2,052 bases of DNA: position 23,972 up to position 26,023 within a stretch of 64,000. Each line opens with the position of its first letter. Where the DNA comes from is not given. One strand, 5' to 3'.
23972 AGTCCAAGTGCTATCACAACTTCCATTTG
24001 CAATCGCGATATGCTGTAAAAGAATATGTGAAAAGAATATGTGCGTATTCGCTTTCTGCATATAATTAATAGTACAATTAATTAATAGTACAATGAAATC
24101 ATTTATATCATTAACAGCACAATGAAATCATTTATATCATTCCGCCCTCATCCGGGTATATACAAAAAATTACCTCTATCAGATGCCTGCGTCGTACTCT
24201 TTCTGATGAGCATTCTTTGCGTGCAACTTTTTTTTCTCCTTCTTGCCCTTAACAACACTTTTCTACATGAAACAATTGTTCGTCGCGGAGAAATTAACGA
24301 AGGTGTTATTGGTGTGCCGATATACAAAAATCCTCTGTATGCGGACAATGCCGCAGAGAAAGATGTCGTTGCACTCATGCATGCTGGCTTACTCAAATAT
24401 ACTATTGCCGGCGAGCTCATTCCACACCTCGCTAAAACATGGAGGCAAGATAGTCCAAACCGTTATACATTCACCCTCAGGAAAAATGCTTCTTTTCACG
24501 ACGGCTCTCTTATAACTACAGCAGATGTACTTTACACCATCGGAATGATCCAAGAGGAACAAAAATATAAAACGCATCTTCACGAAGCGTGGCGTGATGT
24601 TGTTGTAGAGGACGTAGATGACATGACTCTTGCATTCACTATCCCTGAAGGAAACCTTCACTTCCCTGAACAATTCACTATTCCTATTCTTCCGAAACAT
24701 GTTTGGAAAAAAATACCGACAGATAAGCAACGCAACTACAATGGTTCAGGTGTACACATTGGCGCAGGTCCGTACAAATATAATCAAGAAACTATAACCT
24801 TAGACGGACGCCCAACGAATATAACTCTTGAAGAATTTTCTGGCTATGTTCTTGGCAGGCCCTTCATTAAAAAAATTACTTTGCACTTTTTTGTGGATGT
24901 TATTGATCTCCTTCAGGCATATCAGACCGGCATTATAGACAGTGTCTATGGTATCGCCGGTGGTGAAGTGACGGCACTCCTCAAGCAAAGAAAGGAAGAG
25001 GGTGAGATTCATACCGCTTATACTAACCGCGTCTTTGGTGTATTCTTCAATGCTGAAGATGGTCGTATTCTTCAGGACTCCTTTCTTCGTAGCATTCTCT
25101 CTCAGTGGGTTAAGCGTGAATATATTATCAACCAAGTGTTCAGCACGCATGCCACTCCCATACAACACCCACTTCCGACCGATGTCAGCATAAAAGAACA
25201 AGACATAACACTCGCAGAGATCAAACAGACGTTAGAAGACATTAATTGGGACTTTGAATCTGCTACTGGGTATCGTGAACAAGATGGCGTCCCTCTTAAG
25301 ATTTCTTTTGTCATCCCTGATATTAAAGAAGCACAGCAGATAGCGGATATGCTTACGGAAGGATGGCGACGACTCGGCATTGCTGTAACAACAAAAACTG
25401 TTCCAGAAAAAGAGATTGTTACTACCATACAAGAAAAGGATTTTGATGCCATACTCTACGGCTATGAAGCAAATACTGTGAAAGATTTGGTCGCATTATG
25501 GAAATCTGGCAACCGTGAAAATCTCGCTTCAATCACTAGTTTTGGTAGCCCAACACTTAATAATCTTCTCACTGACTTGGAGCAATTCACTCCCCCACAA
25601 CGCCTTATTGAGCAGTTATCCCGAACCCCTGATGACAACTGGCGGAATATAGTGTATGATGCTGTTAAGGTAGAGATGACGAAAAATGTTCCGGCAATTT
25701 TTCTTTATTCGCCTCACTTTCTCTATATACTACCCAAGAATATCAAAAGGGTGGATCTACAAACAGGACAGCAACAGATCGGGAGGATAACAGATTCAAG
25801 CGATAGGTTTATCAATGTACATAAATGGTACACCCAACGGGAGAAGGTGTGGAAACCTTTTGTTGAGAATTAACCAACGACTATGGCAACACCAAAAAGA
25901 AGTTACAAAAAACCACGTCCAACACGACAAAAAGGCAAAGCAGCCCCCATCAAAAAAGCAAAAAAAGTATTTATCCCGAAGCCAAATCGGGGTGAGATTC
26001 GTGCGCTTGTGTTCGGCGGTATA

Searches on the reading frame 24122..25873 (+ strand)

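Call 7: search_protein_families(library=pfam, proteins=[window:24122-25873:+], max_evalue=0.0001)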
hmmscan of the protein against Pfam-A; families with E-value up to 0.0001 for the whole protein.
window:24122-25873:+ (583 aa): 1 family
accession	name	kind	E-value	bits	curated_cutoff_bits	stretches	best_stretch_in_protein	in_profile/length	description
PF00496.27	SBP_bac_5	-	9.2e-39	134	32.4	1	98-456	1-354/368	Bacterial extracellular solute-binding proteins, family 5 Middle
